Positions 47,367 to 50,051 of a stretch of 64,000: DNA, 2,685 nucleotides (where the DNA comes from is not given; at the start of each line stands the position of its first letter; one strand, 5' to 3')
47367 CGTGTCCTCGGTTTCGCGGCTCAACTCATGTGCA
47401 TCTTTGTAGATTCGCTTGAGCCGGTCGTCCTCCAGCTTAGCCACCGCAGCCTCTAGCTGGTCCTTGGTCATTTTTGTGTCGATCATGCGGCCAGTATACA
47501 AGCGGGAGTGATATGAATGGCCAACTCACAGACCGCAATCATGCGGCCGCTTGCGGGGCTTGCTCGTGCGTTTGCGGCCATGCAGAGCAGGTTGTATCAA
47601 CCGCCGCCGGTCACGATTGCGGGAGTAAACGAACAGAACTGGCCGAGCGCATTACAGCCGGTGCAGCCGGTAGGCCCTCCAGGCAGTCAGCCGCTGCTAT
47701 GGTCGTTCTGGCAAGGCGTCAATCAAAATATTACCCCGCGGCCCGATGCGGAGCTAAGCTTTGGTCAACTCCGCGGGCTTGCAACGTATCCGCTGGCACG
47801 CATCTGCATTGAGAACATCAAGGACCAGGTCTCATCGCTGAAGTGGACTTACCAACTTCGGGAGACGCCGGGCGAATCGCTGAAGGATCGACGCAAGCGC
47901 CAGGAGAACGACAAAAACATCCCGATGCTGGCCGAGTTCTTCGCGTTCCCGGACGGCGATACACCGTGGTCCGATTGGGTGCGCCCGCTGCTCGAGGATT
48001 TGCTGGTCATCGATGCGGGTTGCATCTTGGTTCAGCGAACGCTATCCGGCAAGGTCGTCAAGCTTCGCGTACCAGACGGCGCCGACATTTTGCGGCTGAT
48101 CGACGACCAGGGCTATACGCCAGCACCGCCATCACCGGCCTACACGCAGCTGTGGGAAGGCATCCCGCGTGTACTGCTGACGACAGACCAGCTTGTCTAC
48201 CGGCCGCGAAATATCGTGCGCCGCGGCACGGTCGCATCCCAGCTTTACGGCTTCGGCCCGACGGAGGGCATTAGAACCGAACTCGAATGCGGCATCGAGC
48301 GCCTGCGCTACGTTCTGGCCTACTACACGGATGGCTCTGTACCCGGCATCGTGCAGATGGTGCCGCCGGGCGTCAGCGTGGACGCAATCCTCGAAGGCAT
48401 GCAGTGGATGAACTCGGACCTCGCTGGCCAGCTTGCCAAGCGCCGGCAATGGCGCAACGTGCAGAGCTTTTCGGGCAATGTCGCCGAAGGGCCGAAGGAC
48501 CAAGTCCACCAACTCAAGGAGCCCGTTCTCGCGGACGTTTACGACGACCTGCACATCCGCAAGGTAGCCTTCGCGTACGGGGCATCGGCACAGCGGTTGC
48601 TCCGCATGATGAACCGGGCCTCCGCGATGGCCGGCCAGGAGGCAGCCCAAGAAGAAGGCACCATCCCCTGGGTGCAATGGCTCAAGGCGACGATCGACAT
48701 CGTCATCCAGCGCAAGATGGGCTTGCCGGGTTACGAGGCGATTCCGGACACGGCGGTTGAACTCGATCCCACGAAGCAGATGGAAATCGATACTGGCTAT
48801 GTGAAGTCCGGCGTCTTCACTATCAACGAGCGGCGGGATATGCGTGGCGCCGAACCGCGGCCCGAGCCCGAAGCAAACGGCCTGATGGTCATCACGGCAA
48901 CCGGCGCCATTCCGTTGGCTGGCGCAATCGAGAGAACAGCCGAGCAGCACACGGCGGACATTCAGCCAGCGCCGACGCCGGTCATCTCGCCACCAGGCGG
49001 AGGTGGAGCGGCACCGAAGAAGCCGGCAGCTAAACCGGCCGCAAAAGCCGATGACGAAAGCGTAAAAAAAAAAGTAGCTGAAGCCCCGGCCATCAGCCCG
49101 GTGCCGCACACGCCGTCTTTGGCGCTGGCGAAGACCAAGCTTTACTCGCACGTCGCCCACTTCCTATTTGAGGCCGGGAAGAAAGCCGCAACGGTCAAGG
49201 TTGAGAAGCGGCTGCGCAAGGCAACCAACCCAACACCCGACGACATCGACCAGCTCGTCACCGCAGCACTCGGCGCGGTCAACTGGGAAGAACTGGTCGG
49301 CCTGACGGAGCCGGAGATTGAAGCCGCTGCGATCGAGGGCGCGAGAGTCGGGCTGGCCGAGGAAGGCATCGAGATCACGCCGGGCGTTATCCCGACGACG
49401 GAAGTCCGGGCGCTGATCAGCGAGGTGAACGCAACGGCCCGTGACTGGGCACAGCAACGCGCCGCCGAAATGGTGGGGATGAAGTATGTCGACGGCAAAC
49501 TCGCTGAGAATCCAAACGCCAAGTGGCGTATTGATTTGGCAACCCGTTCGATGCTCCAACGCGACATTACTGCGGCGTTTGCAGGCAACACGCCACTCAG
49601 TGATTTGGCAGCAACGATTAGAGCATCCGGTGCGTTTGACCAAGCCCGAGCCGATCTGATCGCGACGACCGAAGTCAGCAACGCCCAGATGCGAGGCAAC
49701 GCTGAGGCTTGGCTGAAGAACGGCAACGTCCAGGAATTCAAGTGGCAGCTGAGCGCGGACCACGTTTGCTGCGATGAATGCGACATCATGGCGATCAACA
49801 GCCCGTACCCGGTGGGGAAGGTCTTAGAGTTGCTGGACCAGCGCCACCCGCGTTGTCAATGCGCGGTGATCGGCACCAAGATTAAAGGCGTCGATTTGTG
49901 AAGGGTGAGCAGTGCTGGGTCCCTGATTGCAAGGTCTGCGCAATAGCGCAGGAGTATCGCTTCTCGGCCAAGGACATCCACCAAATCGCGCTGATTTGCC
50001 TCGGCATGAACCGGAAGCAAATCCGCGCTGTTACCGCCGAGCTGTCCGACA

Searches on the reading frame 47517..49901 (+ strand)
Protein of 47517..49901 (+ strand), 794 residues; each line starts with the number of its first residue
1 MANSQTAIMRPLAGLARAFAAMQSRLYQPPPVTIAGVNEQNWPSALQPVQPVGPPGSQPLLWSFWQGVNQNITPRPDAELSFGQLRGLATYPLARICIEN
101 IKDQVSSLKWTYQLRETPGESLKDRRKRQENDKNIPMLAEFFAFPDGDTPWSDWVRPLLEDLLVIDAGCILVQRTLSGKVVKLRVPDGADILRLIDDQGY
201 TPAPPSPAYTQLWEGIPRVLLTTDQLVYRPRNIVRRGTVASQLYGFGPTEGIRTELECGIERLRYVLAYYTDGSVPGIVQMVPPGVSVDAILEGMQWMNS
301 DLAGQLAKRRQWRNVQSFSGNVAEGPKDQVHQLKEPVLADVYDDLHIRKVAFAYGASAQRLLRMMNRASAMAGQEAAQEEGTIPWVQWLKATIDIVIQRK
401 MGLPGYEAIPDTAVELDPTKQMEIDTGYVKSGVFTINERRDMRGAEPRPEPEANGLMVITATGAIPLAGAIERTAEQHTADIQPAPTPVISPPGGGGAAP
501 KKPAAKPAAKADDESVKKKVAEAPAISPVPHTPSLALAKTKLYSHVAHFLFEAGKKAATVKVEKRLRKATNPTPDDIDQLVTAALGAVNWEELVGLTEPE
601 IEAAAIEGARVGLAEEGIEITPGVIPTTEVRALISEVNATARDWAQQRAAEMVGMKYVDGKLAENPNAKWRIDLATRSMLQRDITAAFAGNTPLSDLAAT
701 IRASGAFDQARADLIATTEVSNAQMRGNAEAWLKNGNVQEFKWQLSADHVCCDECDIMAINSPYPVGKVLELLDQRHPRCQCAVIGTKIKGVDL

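Call 9: search_protein_families(library=pfam, proteins=[window:47517-49901:+], max_evalue=0.001)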
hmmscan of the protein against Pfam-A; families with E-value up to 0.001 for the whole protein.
window:47517-49901:+ (794 aa): 2 families
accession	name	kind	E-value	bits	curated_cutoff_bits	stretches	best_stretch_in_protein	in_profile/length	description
PF04860.17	Phage_portal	-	2.9e-06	27.2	39.1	1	95-444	4-321/321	Phage portal protein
PF04233.19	Phage_Mu_F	-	0.00026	22.1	29.6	1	681-758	4-84/112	Phage Mu protein F like protein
